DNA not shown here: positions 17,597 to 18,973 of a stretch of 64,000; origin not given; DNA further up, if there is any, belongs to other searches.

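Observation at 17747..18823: Cyanobacterial-type acyl-ACP reductase homologue with no aldehyde-deformylating oxygenase partner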

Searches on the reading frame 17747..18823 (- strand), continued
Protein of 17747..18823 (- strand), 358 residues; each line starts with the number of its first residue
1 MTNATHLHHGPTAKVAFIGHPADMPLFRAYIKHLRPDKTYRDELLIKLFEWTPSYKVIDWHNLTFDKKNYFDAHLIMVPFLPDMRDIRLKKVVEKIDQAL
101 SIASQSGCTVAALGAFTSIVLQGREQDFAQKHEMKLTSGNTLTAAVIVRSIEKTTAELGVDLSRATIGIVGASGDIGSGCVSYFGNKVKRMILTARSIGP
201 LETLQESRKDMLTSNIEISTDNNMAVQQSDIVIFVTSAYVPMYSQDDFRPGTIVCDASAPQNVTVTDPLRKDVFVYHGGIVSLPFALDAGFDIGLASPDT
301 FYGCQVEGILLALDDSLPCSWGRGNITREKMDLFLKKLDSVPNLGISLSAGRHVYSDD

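Call 33: search_protein_families(library=pfam, proteins=[P0130, P0136, P0145, P0165, P0184, P0160, P0190, P0188, P0255, P0207], max_evalue=0.001)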
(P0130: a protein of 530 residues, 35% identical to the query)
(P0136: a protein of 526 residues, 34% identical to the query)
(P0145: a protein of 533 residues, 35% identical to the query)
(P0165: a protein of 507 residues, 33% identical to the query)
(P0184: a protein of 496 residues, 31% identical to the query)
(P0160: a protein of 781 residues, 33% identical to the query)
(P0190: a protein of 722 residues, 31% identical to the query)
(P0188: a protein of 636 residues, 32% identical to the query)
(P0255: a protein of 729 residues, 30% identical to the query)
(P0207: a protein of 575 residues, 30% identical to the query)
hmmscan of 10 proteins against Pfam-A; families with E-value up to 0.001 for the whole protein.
P0130 (530 aa): 7 families
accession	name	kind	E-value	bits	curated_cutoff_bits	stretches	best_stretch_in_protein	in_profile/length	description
PF03364.25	Polyketide_cyc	-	5.1e-14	53.1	23.4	1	17-140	3-125/126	Polyketide cyclase / dehydrase and lipid transport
PF01488.26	Shikimate_DH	-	1.2e-10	42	24.3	1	311-426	7-127/138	Shikimate / quinate 5-dehydrogenase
PF10604.15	Polyketide_cyc2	-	9.7e-08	32.9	27.4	1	8-145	3-138/142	Polyketide cyclase / dehydrase and lipid transport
PF02423.21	OCD_Mu_crystall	-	3.8e-07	29.8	24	1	339-411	152-225/314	Ornithine cyclodeaminase/mu-crystallin family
PF03807.23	F420_oxidored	-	4.9e-07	30.7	21.6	1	319-389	1-67/94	NADP oxidoreductase coenzyme F420-dependent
PF02882.25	THF_DHG_CYH_C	-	1.4e-06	28.1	27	1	373-414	71-111/160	Tetrahydrofolate dehydrogenase/cyclohydrolase, NAD(P)-binding domain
PF03435.24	Sacchrp_dh_NADP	-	0.00014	22.7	25.1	1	321-390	2-77/129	Saccharopine dehydrogenase NADP binding domain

P0136 (526 aa): 5 families
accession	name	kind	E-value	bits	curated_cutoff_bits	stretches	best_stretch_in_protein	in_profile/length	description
PF03364.25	Polyketide_cyc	-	2.6e-10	41.1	23.4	1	25-134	10-117/126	Polyketide cyclase / dehydrase and lipid transport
PF02423.21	OCD_Mu_crystall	-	3e-09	36.7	24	1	343-414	153-225/314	Ornithine cyclodeaminase/mu-crystallin family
PF01488.26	Shikimate_DH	-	5.3e-09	36.7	24.3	1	317-432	9-130/138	Shikimate / quinate 5-dehydrogenase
PF02882.25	THF_DHG_CYH_C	-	8e-07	28.9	27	1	294-417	10-111/160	Tetrahydrofolate dehydrogenase/cyclohydrolase, NAD(P)-binding domain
PF03807.23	F420_oxidored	-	0.00023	22.2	21.6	1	324-392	3-67/94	NADP oxidoreductase coenzyme F420-dependent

P0145 (533 aa): 4 families
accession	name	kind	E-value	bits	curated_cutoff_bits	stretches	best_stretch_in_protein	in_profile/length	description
PF03364.25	Polyketide_cyc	-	6.5e-14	52.7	23.4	1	23-136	2-114/126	Polyketide cyclase / dehydrase and lipid transport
PF01488.26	Shikimate_DH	-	1.3e-08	35.5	24.3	1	313-429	3-126/138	Shikimate / quinate 5-dehydrogenase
PF02882.25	THF_DHG_CYH_C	-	3.9e-07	29.9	27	1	301-419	15-112/160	Tetrahydrofolate dehydrogenase/cyclohydrolase, NAD(P)-binding domain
PF10604.15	Polyketide_cyc2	-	3.2e-05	24.7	27.4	1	29-152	17-138/142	Polyketide cyclase / dehydrase and lipid transport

P0165 (507 aa): 7 families
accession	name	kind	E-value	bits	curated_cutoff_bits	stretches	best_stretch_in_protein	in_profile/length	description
PF03364.25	Polyketide_cyc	-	1e-10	42.4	23.4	1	14-112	6-104/126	Polyketide cyclase / dehydrase and lipid transport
PF01488.26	Shikimate_DH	-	1.6e-09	38.4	24.3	1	288-395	2-114/138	Shikimate / quinate 5-dehydrogenase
PF02882.25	THF_DHG_CYH_C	-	2.1e-07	30.8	27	1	283-393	20-108/160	Tetrahydrofolate dehydrogenase/cyclohydrolase, NAD(P)-binding domain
PF02826.25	2-Hacid_dh_C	-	8.1e-06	25.8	25.1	1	292-406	29-140/178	D-isomer specific 2-hydroxyacid dehydrogenase, NAD binding domain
PF13460.12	NAD_binding_10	-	1.1e-05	25.9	27.2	1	306-376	1-73/184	NAD(P)H-binding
PF06240.19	COXG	-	0.00023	21.3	22.2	1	7-105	3-86/140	Carbon monoxide dehydrogenase subunit G (CoxG)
PF10604.15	Polyketide_cyc2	-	0.00091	20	27.4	0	5-142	6-142/142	Polyketide cyclase / dehydrase and lipid transport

P0184 (496 aa): 2 families
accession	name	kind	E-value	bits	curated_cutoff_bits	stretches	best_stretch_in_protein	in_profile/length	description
PF01488.26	Shikimate_DH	-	6.2e-12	46.2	24.3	1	280-388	6-120/138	Shikimate / quinate 5-dehydrogenase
PF03364.25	Polyketide_cyc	-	4.1e-07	30.7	23.4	1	1-105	22-125/126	Polyketide cyclase / dehydrase and lipid transport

P0160 (781 aa): 5 families
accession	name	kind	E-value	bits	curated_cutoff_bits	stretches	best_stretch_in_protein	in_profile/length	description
PF03364.25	Polyketide_cyc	-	8.3e-11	42.7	23.4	1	281-389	4-115/126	Polyketide cyclase / dehydrase and lipid transport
PF01488.26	Shikimate_DH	-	1.3e-10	41.9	24.3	1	565-672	7-120/138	Shikimate / quinate 5-dehydrogenase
PF07238.19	PilZ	-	2e-08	34.9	22.5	1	143-254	2-101/102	PilZ domain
PF10604.15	Polyketide_cyc2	-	1.5e-06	29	27.4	1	270-410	2-141/142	Polyketide cyclase / dehydrase and lipid transport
PF02423.21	OCD_Mu_crystall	-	0.00042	19.8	24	1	584-662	146-223/314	Ornithine cyclodeaminase/mu-crystallin family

P0190 (722 aa): 12 families
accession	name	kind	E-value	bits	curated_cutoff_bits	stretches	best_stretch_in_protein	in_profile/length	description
PF03364.25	Polyketide_cyc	-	1.8e-18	67.5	23.4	1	228-329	1-102/126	Polyketide cyclase / dehydrase and lipid transport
PF12728.13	HTH_17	-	2.4e-15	57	27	1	5-54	1-50/51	Helix-turn-helix domain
PF10604.15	Polyketide_cyc2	-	1.2e-11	45.5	27.4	1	220-360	2-141/142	Polyketide cyclase / dehydrase and lipid transport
PF01488.26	Shikimate_DH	-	8.7e-10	39.3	24.3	1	516-624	9-123/138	Shikimate / quinate 5-dehydrogenase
PF07238.19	PilZ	-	4.3e-08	33.8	22.5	1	88-197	1-101/102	PilZ domain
PF02882.25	THF_DHG_CYH_C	-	1.8e-06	27.8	27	0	494-617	11-112/160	Tetrahydrofolate dehydrogenase/cyclohydrolase, NAD(P)-binding domain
PF13460.12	NAD_binding_10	-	3.6e-06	27.4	27.2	1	526-599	1-74/184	NAD(P)H-binding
PF02558.23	ApbA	-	0.00021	21.4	22.2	1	525-605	3-88/150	Ketopantoate reductase PanE/ApbA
PF03807.23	F420_oxidored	-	0.00036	21.5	21.6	0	521-589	1-65/94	NADP oxidoreductase coenzyme F420-dependent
PF05368.20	NmrA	-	0.00043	20.4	27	1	519-598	2-84/298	NmrA-like family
PF01118.30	Semialdhyde_dh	-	0.00046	21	26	0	521-591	1-74/121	Semialdehyde dehydrogenase, NAD binding domain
PF13241.12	NAD_binding_7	-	0.00058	20.8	22.1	0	515-595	3-73/104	Putative NAD(P)-binding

P0188 (636 aa): 4 families
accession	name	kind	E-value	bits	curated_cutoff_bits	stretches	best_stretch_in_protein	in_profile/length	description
PF01488.26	Shikimate_DH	-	2.8e-13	50.6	24.3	1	418-536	3-127/138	Shikimate / quinate 5-dehydrogenase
PF03364.25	Polyketide_cyc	-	4.5e-12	46.8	23.4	1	147-256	10-119/126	Polyketide cyclase / dehydrase and lipid transport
PF07238.19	PilZ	-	8.6e-11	42.5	22.5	1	9-117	2-100/102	PilZ domain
PF02423.21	OCD_Mu_crystall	-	2.7e-06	27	24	1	430-537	132-238/314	Ornithine cyclodeaminase/mu-crystallin family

P0255 (729 aa): 2 families
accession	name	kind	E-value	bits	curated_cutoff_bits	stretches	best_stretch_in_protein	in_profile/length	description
PF01488.26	Shikimate_DH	-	6.3e-05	23.5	24.3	1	465-576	9-124/138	Shikimate / quinate 5-dehydrogenase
PF02882.25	THF_DHG_CYH_C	-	0.00073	19.3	27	0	442-565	10-109/160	Tetrahydrofolate dehydrogenase/cyclohydrolase, NAD(P)-binding domain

P0207 (575 aa): 4 families
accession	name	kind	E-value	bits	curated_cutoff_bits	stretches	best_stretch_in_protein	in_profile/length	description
PF01488.26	Shikimate_DH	-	2.6e-11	44.2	24.3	1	366-479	8-126/138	Shikimate / quinate 5-dehydrogenase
PF01118.30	Semialdhyde_dh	-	7.1e-05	23.6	26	1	372-472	1-104/121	Semialdehyde dehydrogenase, NAD binding domain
PF03364.25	Polyketide_cyc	-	0.0004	21.1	23.4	1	81-202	4-123/126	Polyketide cyclase / dehydrase and lipid transport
PF13460.12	NAD_binding_10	-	0.00041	20.7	27.2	1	377-448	1-73/184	NAD(P)H-binding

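Call 35: list_cluster_members(proteins=[P0130, P0136, P0145, P0160, P0190, P0188, P0121, P0122, P0124, P0125])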
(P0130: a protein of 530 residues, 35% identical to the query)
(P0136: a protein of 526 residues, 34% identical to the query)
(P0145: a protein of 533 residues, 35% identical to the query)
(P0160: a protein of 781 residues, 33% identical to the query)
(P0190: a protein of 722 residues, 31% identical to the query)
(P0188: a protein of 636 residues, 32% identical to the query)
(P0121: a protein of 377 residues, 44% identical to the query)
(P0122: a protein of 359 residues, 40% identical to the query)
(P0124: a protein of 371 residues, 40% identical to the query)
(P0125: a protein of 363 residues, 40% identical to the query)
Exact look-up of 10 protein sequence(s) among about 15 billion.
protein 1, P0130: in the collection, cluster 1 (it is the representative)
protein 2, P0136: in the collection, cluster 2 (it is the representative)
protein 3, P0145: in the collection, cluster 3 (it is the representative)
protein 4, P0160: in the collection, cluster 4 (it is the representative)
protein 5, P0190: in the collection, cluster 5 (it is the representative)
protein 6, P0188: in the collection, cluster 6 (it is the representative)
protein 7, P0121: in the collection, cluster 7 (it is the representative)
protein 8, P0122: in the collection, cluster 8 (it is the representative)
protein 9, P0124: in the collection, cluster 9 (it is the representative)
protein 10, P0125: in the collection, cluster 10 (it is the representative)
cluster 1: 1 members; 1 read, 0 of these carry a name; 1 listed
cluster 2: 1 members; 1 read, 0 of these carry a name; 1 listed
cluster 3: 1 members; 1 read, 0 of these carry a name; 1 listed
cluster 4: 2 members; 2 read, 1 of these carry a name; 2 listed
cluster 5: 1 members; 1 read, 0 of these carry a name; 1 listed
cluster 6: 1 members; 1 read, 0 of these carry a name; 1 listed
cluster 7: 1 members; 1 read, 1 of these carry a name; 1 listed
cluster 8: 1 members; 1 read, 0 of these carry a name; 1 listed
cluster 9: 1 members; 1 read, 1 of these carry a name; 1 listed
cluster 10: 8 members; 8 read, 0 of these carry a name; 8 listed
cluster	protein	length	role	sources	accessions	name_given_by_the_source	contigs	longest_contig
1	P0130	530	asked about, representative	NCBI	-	-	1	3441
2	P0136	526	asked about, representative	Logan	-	-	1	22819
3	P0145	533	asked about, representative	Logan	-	-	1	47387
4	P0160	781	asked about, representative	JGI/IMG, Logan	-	predicted amino acid dehydrogenase/ribosome-associated toxin RatA of RatAB ...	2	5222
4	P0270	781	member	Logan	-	-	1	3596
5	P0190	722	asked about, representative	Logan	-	-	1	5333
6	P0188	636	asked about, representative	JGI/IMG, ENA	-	-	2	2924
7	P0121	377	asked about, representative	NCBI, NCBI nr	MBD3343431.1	MAG: hypothetical protein GF401_00040 [Chitinivibrionales bacterium] | hypothetical protein [Chitinivibrionales bacterium]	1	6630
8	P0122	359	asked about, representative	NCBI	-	-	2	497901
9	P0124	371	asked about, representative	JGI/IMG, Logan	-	predicted amino acid dehydrogenase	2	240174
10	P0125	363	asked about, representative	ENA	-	-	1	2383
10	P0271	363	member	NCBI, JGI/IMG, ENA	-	-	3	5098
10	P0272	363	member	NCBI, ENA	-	-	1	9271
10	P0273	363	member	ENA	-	-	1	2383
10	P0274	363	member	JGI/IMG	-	-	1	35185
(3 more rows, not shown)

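Call 36: find_encoding_contigs(protein=P0145, flank=10000, max_places=1)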
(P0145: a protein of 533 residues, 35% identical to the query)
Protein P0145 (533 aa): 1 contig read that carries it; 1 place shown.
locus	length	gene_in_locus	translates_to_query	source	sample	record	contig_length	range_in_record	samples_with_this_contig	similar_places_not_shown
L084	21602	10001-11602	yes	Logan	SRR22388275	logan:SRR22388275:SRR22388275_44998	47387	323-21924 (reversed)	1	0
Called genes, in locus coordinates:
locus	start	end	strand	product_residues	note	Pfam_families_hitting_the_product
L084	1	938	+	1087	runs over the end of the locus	PF00873:ACR_tran, PF03176:MMPL (weak)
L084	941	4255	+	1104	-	PF00873:ACR_tran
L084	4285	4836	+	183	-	-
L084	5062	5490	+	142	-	PF07963:N_methyl (weak)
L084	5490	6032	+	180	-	-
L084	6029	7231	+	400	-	PF23981:DUF7305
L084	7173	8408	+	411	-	PF23981:DUF7305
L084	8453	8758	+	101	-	-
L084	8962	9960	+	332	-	PF03405:FA_desaturase_2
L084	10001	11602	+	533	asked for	PF03364:Polyketide_cyc, PF01488:Shikimate_DH, PF02882:THF_DHG_CYH_C (faint)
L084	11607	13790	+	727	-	PF16927:HisKA_7TM, PF13492:GAF_3 (weak), PF00512:HisKA, PF02518:HATPase_c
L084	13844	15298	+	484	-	PF00512:HisKA (faint), PF02518:HATPase_c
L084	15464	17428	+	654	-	PF00072:Response_reg, PF00171:Aldedh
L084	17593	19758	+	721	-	PF02518:HATPase_c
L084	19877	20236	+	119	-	PF00072:Response_reg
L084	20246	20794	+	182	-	PF00908:dTDP_sugar_isom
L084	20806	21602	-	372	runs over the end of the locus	?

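Call 37: find_encoding_contigs(protein=P0122, flank=10000, max_places=1)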
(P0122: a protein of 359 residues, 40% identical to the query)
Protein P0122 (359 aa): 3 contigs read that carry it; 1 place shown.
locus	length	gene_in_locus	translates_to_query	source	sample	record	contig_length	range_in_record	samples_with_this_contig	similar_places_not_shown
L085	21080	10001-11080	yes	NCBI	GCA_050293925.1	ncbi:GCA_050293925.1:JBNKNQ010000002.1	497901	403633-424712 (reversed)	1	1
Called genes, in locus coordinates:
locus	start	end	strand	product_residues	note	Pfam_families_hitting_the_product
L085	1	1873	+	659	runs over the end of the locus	PF07584:BatA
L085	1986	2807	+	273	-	PF08501:Shikimate_dh_N, PF01488:Shikimate_DH, PF18317:SDH_C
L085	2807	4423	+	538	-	PF01202:SKI, PF00465:Fe-ADH (faint), PF01761:DHQ_synthase, PF24621:DHQS_C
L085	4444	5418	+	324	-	PF01073:3Beta_HSD, PF01370:Epimerase, PF02719:Polysacc_synt_2, PF04321:RmlD_sub_bind, PF07993:NAD_binding_4 (faint), PF16363:GDP_Man_Dehyd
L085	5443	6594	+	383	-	PF00953:Glycos_transf_4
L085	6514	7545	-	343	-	-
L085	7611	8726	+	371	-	PF00072:Response_reg, PF00512:HisKA (weak), PF02518:HATPase_c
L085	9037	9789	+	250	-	-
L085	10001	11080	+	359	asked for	-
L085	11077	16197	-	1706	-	PF00109:ketoacyl-synt, PF02801:Ketoacyl-synt_C, PF16197:KAsynt_C_assoc, PF22336:RhiE-like_linker, PF22621:CurL-like_PKS_C, PF00698:Acyl_transf_1, PF21089:PKS_DH_N, PF14765:PS-DH, +6 more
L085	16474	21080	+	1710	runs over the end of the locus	PF00069:Pkinase, PF07714:PK_Tyr_Ser-Thr, PF13191:AAA_16, PF13185:GAF_2 (weak), PF02518:HATPase_c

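Call 43: find_encoding_contigs(protein=P0001, flank=10000, max_places=3)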
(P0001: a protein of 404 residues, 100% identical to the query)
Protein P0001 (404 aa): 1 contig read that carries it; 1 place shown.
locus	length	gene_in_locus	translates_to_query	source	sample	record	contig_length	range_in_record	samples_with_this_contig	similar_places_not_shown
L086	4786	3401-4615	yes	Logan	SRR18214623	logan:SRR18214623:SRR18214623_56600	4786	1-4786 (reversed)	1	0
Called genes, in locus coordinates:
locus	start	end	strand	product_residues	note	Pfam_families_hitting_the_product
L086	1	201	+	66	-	?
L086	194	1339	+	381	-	PF00155:Aminotran_1_2, PF01053:Cys_Met_Meta_PP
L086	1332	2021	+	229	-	PF12697:Abhydrolase_6 (weak)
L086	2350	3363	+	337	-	PF10604:Polyketide_cyc2 (weak), PF03364:Polyketide_cyc, PF07238:PilZ (faint)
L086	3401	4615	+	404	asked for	-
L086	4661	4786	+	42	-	?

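Call 49: find_encoding_contigs(protein=P0124, flank=8000, max_places=1)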
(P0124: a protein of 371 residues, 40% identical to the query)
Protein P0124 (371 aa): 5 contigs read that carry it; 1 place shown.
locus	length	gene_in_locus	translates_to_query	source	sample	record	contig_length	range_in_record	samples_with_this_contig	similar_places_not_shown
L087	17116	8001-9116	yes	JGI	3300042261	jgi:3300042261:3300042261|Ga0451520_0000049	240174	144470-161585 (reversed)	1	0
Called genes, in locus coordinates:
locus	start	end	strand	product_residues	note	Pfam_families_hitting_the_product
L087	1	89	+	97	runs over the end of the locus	PF04456:DUF503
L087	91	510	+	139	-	PF01894:YjbQ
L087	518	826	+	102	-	PF12773:DZR (faint), PF13248:Zn_ribbon_3 (weak)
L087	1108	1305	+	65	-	-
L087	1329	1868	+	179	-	-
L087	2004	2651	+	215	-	PF03425:CBM_11 (weak)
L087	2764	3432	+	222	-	-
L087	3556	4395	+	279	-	PF02518:HATPase_c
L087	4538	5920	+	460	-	PF16927:HisKA_7TM, PF02518:HATPase_c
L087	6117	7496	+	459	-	PF03349:Toluene_X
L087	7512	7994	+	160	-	PF03364:Polyketide_cyc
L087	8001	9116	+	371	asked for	PF01488:Shikimate_DH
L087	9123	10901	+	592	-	PF02776:TPP_enzyme_N, PF00205:TPP_enzyme_M, PF02775:TPP_enzyme_C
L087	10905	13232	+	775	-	PF16927:HisKA_7TM, PF02518:HATPase_c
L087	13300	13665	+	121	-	PF00072:Response_reg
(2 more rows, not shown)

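Call 50: find_encoding_contigs(protein=P0136, flank=8000, max_places=1)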
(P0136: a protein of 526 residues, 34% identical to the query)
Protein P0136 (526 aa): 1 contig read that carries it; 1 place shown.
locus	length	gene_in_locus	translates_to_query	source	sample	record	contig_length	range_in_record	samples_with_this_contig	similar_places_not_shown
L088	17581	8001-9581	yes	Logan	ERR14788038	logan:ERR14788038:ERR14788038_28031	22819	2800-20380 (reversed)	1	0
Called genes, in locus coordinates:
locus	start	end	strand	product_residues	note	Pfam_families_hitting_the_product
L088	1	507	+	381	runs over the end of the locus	-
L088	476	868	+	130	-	-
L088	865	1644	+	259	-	PF00565:SNase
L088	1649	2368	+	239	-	PF01435:Peptidase_M48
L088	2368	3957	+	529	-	PF03485:Arg_tRNA_synt_N, PF00750:tRNA-synt_1d, PF09334:tRNA-synt_1g (faint), PF05746:DALR_1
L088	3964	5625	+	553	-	PF01368:DHH, PF02272:DHHA1, PF17768:RecJ_OB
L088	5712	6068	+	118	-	PF07238:PilZ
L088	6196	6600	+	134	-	PF00571:CBS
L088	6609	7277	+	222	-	PF24161:CCDC39 (weak)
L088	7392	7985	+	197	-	PF01553:Acyltransferase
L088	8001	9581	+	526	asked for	PF03364:Polyketide_cyc, PF01488:Shikimate_DH, PF02882:THF_DHG_CYH_C (faint), PF02423:OCD_Mu_crystall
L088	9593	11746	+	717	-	PF16927:HisKA_7TM, PF13492:GAF_3 (faint), PF00512:HisKA, PF02518:HATPase_c, PF14501:HATPase_c_5 (weak)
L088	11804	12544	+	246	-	PF00106:adh_short, PF08659:KR, PF23441:SDR, PF13561:adh_short_C2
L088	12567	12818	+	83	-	PF23297:ACP_SdgA_C (weak), PF00550:PP-binding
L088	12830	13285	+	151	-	PF22817:ApeP-like (weak), PF07977:FabA, PF22818:ApeI-like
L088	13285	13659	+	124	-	PF00072:Response_reg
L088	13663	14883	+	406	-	PF00109:ketoacyl-synt, PF02801:Ketoacyl-synt_C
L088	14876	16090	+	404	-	PF00109:ketoacyl-synt, PF02801:Ketoacyl-synt_C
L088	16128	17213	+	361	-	PF01073:3Beta_HSD, PF01370:Epimerase, PF02719:Polysacc_synt_2 (weak), PF04321:RmlD_sub_bind (faint), PF07993:NAD_binding_4, PF16363:GDP_Man_Dehyd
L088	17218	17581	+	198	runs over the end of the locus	PF00881:Nitroreductase, PF14512:TM1586_NiRdase (weak)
